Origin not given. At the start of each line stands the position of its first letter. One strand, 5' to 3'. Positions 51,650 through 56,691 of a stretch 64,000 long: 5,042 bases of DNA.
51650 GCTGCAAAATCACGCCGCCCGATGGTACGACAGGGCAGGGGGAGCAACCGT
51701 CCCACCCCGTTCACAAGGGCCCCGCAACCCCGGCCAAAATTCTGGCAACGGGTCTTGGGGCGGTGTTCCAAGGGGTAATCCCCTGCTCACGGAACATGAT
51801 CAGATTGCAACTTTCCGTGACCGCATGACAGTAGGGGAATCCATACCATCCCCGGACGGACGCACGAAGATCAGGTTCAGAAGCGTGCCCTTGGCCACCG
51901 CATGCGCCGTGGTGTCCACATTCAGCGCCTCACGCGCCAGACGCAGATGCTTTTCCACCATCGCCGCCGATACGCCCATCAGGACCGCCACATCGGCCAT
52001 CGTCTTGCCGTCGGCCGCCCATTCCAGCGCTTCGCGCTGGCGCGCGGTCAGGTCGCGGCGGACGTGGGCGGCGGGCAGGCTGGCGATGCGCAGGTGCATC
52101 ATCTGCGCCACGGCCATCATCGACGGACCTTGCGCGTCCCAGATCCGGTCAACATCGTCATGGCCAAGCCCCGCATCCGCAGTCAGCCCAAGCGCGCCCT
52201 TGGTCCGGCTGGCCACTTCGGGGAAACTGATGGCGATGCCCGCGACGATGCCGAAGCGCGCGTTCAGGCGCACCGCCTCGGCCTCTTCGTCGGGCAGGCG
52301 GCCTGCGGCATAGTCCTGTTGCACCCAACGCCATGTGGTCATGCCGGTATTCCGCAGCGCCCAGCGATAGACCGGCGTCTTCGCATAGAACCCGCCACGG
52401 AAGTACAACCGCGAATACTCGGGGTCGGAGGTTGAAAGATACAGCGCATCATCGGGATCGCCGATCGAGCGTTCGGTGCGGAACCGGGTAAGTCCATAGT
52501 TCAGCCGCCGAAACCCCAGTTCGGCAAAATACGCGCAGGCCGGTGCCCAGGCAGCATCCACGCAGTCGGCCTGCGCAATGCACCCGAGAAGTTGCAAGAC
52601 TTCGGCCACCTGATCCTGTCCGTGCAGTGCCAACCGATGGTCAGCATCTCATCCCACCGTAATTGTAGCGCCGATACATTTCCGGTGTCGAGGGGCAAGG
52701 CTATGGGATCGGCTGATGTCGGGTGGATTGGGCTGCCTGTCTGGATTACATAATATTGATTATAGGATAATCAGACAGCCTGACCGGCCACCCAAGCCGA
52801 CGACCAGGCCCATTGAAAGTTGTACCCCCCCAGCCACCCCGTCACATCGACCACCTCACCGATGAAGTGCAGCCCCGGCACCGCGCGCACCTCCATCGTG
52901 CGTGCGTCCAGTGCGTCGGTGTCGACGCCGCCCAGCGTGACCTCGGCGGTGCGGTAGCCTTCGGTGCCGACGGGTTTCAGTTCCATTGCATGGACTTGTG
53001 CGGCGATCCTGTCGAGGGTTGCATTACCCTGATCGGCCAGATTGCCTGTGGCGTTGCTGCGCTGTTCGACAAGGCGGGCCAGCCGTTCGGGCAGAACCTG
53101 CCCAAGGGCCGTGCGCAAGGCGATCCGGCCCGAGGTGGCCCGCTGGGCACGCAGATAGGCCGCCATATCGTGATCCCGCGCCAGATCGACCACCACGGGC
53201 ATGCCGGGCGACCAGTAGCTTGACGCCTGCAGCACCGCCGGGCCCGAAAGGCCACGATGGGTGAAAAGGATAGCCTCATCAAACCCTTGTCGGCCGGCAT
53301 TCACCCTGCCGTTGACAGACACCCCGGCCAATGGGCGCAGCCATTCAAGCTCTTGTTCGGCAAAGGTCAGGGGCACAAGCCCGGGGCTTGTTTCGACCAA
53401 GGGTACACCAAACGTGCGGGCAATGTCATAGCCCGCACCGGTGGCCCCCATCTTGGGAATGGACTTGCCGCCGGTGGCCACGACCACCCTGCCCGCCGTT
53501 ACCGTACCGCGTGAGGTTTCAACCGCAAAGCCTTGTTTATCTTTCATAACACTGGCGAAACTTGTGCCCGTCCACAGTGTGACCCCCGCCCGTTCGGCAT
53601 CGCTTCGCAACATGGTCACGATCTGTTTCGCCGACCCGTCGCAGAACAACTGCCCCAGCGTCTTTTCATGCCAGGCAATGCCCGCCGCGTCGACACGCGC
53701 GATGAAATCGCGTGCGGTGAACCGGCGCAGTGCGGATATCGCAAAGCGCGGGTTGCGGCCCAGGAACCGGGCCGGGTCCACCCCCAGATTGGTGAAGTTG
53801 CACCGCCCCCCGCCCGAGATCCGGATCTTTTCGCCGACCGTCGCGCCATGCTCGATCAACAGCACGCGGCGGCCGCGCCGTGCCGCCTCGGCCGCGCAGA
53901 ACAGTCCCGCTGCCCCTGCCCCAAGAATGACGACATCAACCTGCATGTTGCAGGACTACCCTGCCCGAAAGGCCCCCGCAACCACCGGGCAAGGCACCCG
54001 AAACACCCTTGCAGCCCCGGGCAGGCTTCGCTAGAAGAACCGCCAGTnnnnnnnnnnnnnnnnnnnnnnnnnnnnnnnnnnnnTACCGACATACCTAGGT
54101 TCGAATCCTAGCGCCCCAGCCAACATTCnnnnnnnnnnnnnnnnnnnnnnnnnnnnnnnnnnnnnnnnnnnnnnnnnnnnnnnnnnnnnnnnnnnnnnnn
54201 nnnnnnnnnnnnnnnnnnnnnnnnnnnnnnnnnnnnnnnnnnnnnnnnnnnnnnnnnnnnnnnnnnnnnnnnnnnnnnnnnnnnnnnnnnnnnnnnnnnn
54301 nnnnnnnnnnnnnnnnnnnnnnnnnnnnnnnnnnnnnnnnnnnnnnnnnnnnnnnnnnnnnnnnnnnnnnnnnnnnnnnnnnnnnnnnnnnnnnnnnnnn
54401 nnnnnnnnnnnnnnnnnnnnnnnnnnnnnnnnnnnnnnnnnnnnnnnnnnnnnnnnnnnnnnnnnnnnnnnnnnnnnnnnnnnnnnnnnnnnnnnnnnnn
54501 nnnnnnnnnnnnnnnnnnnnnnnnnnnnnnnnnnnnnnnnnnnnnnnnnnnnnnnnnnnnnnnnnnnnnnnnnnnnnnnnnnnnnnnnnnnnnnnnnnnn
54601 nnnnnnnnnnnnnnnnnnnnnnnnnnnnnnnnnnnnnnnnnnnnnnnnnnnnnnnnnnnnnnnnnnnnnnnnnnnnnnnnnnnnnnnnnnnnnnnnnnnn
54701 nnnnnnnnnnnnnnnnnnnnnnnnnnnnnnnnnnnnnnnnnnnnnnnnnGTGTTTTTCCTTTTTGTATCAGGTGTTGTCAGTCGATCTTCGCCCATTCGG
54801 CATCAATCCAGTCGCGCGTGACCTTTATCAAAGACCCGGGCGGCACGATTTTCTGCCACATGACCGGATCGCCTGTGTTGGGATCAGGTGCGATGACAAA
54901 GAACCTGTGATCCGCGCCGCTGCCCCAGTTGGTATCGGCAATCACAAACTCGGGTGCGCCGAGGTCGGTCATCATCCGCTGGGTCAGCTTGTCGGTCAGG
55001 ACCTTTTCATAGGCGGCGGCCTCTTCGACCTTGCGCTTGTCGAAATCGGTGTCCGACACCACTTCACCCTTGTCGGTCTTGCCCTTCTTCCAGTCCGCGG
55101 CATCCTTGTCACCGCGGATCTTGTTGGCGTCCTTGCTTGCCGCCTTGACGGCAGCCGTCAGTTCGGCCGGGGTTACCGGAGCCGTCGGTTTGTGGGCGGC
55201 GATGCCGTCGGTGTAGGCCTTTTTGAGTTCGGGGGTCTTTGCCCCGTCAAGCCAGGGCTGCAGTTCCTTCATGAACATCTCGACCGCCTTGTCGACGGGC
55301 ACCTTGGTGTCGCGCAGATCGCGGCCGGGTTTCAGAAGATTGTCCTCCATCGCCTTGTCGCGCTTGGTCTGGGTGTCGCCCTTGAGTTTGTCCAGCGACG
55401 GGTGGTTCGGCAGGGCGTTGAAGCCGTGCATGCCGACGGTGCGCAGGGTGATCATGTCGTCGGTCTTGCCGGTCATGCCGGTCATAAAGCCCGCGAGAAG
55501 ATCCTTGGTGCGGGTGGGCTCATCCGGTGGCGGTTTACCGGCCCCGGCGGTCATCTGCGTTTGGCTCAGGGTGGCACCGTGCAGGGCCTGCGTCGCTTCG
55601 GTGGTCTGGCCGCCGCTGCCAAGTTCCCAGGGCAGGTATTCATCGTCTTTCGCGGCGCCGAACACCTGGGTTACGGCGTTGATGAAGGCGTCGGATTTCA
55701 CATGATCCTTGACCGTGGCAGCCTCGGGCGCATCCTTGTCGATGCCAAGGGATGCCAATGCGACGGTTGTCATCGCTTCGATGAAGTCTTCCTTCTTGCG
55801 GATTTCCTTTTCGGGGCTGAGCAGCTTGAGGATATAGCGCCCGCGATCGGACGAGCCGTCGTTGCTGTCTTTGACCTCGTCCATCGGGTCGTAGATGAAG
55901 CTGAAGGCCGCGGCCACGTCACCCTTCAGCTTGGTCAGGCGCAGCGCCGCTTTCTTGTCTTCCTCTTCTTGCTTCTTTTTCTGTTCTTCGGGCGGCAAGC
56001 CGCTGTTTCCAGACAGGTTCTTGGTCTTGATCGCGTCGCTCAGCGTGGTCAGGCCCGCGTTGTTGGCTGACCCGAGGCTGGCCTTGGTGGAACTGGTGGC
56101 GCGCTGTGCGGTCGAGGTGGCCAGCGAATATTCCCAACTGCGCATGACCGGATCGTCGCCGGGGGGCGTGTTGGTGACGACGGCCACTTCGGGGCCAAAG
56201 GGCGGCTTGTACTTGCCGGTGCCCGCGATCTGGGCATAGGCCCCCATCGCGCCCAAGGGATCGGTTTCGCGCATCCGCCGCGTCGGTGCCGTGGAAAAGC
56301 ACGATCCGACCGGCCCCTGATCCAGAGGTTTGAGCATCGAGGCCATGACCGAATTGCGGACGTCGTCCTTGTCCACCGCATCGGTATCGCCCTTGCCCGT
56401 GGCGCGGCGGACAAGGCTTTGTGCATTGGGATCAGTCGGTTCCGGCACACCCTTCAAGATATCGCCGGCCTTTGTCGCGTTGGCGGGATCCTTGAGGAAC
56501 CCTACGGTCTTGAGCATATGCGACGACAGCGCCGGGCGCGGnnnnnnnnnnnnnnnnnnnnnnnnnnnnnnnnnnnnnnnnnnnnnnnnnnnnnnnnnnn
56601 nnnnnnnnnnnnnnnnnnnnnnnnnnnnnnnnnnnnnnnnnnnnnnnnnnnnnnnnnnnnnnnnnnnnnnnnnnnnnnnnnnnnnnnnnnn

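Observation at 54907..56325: Papain-like (clan CA-type) catalytic signature hypothesis in the large protein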

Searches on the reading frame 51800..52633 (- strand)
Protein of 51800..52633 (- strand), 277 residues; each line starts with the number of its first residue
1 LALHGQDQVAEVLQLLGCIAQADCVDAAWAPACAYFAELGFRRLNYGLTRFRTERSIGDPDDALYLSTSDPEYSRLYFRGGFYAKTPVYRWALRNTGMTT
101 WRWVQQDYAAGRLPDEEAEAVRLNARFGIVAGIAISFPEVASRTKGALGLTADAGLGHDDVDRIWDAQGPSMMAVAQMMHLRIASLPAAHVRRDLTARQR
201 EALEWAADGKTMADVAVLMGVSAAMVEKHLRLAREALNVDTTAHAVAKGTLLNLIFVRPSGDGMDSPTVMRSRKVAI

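Call 16: search_protein_families(library=pfam, proteins=[window:51800-52633:-], max_evalue=0.01)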
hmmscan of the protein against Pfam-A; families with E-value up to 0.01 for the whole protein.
window:51800-52633:- (277 aa): 4 families
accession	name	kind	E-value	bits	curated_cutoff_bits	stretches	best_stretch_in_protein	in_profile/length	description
PF03472.21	Autoind_bind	-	1.1e-18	67.6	23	1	26-182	3-148/149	Autoinducer binding domain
PF08281.18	Sigma70_r4_2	-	1.8e-08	34.3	25.7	1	195-237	11-54/54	Sigma-70, region 4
PF00196.25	GerE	-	2.2e-06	27.6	23.5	1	195-246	3-54/57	Bacterial regulatory proteins, luxR family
PF13518.12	HTH_28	-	0.0049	17.4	25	0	200-235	3-38/52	Helix-turn-helix domain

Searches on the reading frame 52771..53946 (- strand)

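Call 16: search_protein_families(library=pfam, proteins=[window:52771-53946:-], max_evalue=0.01)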
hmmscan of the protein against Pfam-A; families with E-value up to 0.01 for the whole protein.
window:52771-53946:- (391 aa): 13 families
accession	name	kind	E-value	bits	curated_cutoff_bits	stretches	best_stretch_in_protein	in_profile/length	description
PF03486.20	HI0933_like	-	1.3e-86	290.5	50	1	4-389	2-243/244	HI0933-like protein Rossmann domain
PF22780.1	HI0933_like_1st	-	1e-32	113.7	27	1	188-336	2-165/165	HI0933-like protein barrel and H2TH domain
PF01266.30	DAO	-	1.5e-11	44.9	27.9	2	4-38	1-35/353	FAD dependent oxidoreductase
PF13738.12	Pyr_redox_3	-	2.2e-11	44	30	2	107-168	81-143/305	Pyridine nucleotide-disulphide oxidoreductase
PF12831.13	FAD_oxidored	-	1.4e-10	41.5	27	1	4-159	1-145/416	FAD dependent oxidoreductase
PF00890.30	FAD_binding_2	-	6.1e-10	39.3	20.4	1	4-47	1-44/414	FAD binding domain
PF07992.20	Pyr_redox_2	-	1.2e-08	35.2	26.1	1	4-163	2-112/291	Pyridine nucleotide-disulphide oxidoreductase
PF13450.12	NAD_binding_8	-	9.1e-07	29.5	21.9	1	7-38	1-32/68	NAD(P)-binding Rossmann-like domain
PF01494.25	FAD_binding_3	-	5e-06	26.4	22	1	3-163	2-162/349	FAD binding domain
PF00070.33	Pyr_redox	-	6.5e-05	23.8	22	0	5-38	2-35/82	Pyridine nucleotide-disulphide oxidoreductase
PF01134.28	GIDA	-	8.9e-05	22.1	22.1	1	4-35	1-33/391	Glucose inhibited division protein A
PF01946.23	Thi4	-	0.00019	21.2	26.2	1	2-42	17-58/235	Thi4 family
PF05834.18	Lycopene_cycl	-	0.00038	20.1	23.4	1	4-37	1-36/380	Lycopene cyclase protein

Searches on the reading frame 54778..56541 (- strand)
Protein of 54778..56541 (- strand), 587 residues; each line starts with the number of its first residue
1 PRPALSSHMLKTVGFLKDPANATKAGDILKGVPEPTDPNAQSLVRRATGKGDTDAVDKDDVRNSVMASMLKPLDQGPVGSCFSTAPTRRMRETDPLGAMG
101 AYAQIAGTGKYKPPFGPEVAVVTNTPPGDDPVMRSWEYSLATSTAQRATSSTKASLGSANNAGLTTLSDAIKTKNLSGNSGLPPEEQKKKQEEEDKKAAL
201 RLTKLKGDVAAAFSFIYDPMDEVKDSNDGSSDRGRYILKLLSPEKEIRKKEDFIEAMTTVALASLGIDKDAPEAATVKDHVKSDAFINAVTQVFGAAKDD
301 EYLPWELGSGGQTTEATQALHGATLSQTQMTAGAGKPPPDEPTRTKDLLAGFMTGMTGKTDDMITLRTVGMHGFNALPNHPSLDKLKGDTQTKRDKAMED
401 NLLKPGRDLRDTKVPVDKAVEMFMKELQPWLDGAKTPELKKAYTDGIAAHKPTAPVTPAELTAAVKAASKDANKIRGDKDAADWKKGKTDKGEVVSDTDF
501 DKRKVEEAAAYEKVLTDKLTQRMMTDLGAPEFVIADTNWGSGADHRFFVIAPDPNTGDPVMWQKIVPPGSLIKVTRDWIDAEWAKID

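Call 14: search_protein_representatives(protein=window:54778-56541:-)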
Query: 587 residues. Proteins with E-value up to 0.001 (for the whole library): 232; up to 1e-10: 185; up to 1e-30: 141. The best 150 are listed.
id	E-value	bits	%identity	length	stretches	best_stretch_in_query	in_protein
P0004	0.0e+00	1069.0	82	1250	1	2-587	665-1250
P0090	4.8e-217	738.9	59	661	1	2-587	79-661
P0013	6.0e-175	599.9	52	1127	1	1-586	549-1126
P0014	2.4e-156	538.5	46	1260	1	3-586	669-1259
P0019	2.1e-146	505.7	47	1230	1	2-586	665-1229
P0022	2.9e-143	495.3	48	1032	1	1-586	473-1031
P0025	2.8e-140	485.5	48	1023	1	2-587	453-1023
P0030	6.6e-137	474.4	46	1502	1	3-586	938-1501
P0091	1.7e-134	466.4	44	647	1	1-586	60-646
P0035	3.2e-133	462.2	46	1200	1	1-585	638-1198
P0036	9.5e-133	460.6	47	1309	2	1-468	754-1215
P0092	3.3e-129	449.0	44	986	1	3-586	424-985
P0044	5.3e-117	408.7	42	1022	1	1-586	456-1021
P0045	5.8e-113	395.3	40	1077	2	203-587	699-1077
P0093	1.3e-112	394.1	43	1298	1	1-587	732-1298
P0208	1.6e-29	119.9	34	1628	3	39-159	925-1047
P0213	2.2e-27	112.8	27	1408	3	186-464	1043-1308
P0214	5.3e-26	108.2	32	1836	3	204-410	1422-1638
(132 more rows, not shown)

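Call 39: search_protein_families(library=pfam, alignment_id=A3, max_evalue=10)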
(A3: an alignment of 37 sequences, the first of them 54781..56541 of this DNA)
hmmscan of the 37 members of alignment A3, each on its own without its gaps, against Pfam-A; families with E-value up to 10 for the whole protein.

A. member 1, window:54781-56541:- (587 aa): 1 family
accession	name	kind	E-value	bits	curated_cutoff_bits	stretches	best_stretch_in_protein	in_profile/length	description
PF02742.21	Fe_dep_repr_C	-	0.26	11.8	27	0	506-532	35-61/70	Iron dependent repressor, metal binding and dimerisation domain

B. families by the number of members that match (of 37 scanned): 43 families (the first 25 are shown)
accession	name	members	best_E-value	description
PF02255.21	PTS_IIA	3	2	PTS system, Lactose/Cellobiose specific IIA subunit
PF07554.19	FIVAR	2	0.27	FIVAR domain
PF12262.14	Lipase_bact_N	1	1.4e-05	Bacterial virulence factor lipase N-terminal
PF00669.25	Flagellin_N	1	0.00018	Bacterial flagellin N-terminal helical region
PF08043.17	Xin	1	0.0017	Xin repeat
PF24610.1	DUF7623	1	0.0078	Domain of unknown function (DUF7623)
PF09718.15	Tape_meas_lam_C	1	0.012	Lambda phage tail tape-measure protein (Tape_meas_lam_C)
PF25610.1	HR1_TOCA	1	0.013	TOCA family HR1 domain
PF25568.1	AAA_lid_At3g28540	1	0.015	At3g28540-like, AAA+ ATPase lid domain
PF16455.10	UBD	1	0.016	Ubiquitin-binding domain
PF07337.16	CagY_M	1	0.017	DC-EC Repeat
PF18449.8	Endotoxin_C2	1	0.024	Pesticidal crystal protein Cry1Aa, domain IV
PF02934.20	GatB_N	1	0.036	GatB/GatE catalytic domain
PF01402.27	RHH_1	1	0.075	Ribbon-helix-helix protein, copG family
PF01601.21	CoV_S2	1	0.084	Coronavirus spike glycoprotein S2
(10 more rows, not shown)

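Call 56: find_related_loci(query=A3, collection=genome_contigs, flank=6000)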
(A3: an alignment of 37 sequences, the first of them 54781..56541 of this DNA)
Query A3 (587 aa) in genome_contigs; peptide patterns used: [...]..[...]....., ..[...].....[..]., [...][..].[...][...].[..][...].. (x = any residue, [..] = any of these).
159 stretches matched a pattern; 80 encode a relative of the query (tblastn E <= 1e-3); 75 distinct loci.
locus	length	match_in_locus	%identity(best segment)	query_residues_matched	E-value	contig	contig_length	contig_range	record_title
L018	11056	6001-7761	80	1-587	0e+0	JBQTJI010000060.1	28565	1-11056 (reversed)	MAG: Gemmobacter sp. isolate SAW14 c_000000215205, whole genome shotgun sequence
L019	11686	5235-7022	58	2-587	0e+0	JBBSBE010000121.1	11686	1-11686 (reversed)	MAG: Rhodobacterales bacterium isolate La6_metabat2.090 La6_metabat2.090_K_2971630_L_11686_cov_27.9570, whole genome sho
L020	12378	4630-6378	55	2-587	0e+0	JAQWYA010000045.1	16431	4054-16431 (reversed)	MAG: Pseudorhodobacter sp. isolate cluster3_bin.44 k119_573821, whole genome shotgun sequence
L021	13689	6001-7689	46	3-586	7e-156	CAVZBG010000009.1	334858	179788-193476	MAG: uncultured Alphaproteobacteria bacterium isolate MFD02248.bin.2.128 genome assembly, contig: contig_43671, whole ge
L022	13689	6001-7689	46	1-586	2e-146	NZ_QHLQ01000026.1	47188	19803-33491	Parasedimentitalea denitrificans strain CY04 Scaffold26, whole genome shotgun sequence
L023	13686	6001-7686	44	1-586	2e-143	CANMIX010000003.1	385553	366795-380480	uncultured Rhodobacteraceae bacterium isolate 4-2012.fasta genome assembly, contig: NODE_3, whole genome shotgun sequenc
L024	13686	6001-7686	45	1-586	5e-143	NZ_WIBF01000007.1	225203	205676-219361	Tritonibacter litoralis strain SM1979 FB_scaffold7, whole genome shotgun sequence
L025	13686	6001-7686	46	1-586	4e-143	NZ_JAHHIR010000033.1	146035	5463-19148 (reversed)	Epibacterium ulvae strain 4A10 4A10_2_S2_L001_R1_001_(paired)_contig_26, whole genome shotgun sequence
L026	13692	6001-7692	43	1-587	5e-141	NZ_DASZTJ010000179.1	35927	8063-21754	MAG: Rhodopila sp. isolate SMAG_U6073 k141_91916, whole genome shotgun sequence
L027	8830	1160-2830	42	1-587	3e-125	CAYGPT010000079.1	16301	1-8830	MAG TPA_asm: uncultured Rhodobacterales bacterium isolate ERP117304_co3_133 genome assembly, contig: NODE_5037_length_16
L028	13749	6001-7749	59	2-587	0e+0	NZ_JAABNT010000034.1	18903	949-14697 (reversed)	Sulfitobacter sediminilitoris strain JBTF-M27 34, whole genome shotgun sequence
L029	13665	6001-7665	39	1-586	2e-121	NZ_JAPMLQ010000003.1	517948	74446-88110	Sulfitobacter sp. F26204 scaffold3_size517948, whole genome shotgun sequence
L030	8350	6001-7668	39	1-586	3e-117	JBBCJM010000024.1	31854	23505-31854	MAG: Paracoccaceae bacterium isolate MAG_CPA_32 P10A_000000037391, whole genome shotgun sequence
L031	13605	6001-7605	39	3-586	8e-116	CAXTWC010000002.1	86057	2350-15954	MAG TPA_asm: uncultured Acetobacteraceae bacterium isolate private_T1889_metawrap_bin.5 genome assembly, contig: private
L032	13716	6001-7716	38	1-587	4e-112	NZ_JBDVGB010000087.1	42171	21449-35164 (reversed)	MAG: Tateyamaria sp. isolate AQ.64.F.B3_146_13 AQ_64_F_B3_146_13_000000000087, whole genome shotgun sequence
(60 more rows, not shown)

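Call 75: search_protein_families(library=pfam, proteins=[P0213, P0214, P0208], max_evalue=0.01)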
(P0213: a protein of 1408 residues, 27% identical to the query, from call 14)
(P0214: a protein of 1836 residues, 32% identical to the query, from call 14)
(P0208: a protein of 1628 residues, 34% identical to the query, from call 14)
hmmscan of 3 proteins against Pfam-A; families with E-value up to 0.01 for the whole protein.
P0213 (1408 aa): 0 families

P0214 (1836 aa): 0 families

P0208 (1628 aa): 0 families
